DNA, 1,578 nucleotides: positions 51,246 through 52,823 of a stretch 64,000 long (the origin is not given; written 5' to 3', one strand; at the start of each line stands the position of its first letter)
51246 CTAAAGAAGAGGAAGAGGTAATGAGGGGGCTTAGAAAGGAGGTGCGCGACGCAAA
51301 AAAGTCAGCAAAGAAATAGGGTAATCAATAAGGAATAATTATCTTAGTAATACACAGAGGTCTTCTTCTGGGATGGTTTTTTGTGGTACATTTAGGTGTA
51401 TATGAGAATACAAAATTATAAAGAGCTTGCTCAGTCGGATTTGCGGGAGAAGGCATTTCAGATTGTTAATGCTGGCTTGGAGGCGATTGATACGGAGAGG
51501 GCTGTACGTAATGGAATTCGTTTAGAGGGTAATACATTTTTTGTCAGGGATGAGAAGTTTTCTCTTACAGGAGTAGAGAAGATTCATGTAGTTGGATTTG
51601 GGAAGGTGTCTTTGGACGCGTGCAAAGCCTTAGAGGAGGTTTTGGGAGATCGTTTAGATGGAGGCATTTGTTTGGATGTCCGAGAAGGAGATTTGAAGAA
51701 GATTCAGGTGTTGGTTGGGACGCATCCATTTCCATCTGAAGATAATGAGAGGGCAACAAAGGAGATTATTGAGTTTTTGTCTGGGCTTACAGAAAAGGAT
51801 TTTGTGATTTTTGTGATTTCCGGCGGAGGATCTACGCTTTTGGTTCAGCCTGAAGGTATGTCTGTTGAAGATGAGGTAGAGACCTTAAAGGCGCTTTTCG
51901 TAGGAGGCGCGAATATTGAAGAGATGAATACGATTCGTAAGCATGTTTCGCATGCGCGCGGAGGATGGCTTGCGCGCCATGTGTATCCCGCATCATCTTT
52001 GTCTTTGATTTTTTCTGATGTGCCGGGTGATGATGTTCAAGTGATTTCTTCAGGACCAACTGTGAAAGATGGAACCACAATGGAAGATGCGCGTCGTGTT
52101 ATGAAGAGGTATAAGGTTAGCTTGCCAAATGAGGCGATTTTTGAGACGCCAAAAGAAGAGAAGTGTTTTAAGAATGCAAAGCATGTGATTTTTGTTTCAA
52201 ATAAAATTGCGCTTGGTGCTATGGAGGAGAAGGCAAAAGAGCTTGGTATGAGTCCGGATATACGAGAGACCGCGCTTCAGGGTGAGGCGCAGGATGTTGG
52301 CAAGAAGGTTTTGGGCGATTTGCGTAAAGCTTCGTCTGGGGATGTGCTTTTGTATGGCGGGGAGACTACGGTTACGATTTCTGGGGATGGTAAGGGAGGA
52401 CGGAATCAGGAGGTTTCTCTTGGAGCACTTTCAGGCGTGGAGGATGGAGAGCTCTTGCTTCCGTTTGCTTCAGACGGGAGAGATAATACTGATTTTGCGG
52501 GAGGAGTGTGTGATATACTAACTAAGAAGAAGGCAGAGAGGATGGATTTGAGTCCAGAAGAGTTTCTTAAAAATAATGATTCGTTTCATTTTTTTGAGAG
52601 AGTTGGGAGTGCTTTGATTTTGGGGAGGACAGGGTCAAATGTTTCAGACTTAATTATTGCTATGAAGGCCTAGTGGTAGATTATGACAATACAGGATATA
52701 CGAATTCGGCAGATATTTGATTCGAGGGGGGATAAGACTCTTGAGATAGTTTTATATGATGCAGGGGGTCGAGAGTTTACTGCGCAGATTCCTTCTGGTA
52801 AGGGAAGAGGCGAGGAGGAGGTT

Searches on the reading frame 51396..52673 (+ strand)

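Call 8: search_protein_families(library=pfam, proteins=[window:51396-52673:+], max_evalue=0.01)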
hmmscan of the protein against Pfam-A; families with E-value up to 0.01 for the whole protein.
window:51396-52673:+ (425 aa): 2 families
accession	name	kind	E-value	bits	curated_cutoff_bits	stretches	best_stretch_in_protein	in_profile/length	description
PF13660.11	DUF4147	-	2.6e-65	220.6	23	1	21-246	3-228/234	Domain of unknown function (DUF4147)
PF05161.18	MOFRL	-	5.2e-26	91.3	28.3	1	317-418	2-106/106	MOFRL family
